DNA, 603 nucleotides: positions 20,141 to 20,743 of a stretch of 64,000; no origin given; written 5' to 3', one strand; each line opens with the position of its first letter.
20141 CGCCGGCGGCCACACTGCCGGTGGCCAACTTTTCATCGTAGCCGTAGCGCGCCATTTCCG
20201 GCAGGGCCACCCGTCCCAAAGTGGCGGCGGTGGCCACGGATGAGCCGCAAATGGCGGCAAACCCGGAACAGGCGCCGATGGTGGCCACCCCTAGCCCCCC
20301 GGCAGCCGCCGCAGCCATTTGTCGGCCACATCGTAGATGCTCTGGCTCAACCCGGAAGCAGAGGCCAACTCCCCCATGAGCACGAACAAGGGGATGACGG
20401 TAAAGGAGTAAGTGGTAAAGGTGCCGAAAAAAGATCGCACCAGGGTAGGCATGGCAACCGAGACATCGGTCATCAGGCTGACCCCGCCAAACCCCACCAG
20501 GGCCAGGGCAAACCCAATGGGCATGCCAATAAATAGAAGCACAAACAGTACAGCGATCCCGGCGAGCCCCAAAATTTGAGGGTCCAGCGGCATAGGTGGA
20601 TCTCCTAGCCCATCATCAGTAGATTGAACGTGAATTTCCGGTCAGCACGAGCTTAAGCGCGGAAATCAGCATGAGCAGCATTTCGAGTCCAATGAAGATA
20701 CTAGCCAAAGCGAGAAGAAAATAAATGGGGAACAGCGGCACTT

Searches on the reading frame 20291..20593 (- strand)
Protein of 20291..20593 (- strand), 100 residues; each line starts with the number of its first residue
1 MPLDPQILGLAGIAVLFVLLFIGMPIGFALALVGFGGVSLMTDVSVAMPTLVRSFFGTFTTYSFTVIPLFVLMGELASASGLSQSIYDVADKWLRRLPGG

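Call 51: search_protein_families(library=pfam, proteins=[window:20291-20593:-], max_evalue=0.00001)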
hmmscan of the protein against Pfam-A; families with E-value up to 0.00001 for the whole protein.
window:20291-20593:- (100 aa): 1 family
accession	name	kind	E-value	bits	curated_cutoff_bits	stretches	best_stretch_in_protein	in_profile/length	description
PF06808.19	DctM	-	5.5e-12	45.7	23.8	1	14-100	2-88/413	Tripartite ATP-independent periplasmic transporter, DctM component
